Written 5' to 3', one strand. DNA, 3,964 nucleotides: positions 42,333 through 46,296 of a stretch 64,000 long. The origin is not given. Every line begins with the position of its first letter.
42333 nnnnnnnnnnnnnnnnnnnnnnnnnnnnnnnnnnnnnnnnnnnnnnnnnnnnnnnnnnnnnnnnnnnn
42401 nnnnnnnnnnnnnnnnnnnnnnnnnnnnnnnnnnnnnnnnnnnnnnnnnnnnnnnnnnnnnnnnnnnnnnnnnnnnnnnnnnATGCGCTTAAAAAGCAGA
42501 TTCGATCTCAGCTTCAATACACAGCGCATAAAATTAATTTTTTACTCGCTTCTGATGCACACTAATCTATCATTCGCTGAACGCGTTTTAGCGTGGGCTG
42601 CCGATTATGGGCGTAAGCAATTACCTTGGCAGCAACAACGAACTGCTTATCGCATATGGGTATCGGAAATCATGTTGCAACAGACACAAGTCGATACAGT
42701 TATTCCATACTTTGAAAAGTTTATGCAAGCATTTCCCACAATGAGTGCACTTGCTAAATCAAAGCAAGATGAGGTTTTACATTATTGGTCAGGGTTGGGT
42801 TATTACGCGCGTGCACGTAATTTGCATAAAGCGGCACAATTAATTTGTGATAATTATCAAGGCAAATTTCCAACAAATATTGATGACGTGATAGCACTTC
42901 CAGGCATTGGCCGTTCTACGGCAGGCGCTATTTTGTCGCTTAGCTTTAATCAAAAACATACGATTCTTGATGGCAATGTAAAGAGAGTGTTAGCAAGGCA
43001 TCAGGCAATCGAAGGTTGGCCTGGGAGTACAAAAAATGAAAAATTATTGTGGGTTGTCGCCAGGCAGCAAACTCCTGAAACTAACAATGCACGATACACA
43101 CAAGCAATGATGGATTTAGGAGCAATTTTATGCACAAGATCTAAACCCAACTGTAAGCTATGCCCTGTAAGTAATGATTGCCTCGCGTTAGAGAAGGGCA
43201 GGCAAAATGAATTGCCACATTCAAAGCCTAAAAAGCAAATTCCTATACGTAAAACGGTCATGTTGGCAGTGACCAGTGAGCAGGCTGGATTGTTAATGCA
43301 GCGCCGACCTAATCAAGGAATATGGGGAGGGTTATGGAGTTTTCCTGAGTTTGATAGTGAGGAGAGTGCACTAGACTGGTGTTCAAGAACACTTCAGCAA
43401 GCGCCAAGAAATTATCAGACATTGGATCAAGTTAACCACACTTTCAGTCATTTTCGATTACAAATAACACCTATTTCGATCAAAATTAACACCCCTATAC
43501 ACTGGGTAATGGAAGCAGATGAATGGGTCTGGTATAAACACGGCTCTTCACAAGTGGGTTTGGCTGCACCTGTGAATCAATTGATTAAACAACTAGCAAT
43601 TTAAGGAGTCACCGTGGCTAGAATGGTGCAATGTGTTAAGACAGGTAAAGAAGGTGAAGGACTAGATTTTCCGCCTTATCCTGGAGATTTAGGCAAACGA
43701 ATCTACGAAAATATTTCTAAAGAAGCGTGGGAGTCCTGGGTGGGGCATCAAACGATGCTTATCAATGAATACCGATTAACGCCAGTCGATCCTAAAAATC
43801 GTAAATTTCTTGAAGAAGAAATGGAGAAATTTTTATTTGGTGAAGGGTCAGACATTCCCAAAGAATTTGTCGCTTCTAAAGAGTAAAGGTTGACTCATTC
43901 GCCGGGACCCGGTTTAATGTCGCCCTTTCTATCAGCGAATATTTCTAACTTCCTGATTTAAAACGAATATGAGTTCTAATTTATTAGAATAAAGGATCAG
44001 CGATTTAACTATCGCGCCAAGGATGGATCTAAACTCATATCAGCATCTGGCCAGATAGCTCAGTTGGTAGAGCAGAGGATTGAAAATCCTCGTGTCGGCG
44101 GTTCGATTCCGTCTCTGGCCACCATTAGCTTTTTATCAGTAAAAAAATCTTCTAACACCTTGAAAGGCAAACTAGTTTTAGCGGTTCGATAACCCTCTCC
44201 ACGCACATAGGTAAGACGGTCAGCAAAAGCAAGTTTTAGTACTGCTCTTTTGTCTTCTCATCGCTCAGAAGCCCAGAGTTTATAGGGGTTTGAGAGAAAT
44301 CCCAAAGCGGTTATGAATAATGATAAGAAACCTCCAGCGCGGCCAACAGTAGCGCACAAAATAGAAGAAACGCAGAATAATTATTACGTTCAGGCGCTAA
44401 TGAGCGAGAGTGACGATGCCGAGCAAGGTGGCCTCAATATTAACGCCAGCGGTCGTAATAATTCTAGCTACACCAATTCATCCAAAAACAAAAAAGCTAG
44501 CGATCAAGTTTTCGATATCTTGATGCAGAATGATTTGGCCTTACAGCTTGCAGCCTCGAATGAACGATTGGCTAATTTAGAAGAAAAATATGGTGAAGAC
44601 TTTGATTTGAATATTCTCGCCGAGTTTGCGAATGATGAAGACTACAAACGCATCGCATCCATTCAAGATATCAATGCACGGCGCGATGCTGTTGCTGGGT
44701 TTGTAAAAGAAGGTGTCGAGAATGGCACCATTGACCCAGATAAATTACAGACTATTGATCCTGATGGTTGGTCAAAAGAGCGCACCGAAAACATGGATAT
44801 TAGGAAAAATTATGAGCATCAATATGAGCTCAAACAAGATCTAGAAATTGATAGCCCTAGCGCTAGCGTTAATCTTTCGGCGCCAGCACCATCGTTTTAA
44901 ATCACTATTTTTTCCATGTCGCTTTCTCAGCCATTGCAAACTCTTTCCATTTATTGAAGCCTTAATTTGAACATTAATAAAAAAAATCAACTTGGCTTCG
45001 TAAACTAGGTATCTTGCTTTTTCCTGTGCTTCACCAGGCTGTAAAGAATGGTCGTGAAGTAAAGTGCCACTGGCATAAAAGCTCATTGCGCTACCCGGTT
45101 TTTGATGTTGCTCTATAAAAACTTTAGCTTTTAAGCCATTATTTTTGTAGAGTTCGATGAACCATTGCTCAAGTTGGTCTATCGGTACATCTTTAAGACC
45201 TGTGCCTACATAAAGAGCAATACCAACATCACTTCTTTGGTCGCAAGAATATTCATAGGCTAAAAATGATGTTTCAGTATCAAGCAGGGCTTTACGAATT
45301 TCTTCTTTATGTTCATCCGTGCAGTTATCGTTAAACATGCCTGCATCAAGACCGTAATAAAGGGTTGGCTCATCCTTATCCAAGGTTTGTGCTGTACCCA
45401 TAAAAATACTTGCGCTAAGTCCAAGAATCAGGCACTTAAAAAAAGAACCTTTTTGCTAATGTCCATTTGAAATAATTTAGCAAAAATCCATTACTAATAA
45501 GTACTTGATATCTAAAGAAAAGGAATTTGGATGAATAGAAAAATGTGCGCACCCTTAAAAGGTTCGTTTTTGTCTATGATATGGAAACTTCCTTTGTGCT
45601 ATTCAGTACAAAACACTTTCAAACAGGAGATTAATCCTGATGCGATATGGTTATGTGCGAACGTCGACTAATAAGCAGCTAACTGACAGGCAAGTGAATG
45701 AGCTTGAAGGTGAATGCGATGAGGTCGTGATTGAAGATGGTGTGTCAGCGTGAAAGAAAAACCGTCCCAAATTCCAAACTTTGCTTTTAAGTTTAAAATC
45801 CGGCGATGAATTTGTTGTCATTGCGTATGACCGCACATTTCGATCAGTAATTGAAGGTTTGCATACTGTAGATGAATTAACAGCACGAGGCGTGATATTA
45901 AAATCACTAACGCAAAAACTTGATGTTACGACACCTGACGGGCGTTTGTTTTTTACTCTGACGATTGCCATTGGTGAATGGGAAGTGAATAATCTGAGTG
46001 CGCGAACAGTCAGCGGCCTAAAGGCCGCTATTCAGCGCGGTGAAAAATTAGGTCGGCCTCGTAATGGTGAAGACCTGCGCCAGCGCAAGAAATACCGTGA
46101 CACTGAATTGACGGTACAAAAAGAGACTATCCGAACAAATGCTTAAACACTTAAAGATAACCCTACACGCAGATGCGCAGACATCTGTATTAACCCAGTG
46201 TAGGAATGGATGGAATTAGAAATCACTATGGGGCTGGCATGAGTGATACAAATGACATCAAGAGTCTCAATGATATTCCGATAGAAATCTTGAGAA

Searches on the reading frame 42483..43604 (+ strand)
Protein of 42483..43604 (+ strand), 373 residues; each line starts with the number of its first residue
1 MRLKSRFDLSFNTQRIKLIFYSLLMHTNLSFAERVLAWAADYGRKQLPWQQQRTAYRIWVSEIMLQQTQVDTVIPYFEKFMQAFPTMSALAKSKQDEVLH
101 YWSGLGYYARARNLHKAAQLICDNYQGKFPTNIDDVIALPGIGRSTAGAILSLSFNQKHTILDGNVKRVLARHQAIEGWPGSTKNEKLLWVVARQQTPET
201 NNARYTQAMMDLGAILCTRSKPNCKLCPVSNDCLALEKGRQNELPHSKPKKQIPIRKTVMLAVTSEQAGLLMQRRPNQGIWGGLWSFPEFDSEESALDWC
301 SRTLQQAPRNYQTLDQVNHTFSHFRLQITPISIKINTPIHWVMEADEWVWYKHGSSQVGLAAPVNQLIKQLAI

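Call 88: find_encoding_contigs(protein=window:42483-43604:+, flank=10000, max_places=6)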
Protein window:42483-43604:+ (373 aa): no gene with exactly this product is on record in the collection.

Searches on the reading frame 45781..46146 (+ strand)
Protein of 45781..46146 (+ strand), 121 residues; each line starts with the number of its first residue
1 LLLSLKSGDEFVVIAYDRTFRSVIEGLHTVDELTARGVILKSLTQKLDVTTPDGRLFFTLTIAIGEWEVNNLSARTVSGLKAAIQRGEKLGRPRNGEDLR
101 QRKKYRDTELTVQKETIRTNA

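Call 10: search_protein_families(library=pfam, proteins=[window:45781-46146:+], max_evalue=0.01)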
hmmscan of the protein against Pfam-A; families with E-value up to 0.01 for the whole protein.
window:45781-46146:+ (121 aa): 1 family
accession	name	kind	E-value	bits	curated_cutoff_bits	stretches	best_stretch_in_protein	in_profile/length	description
PF00239.26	Resolvase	-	6.4e-16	59.2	23.3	1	4-88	58-144/145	Resolvase, N terminal domain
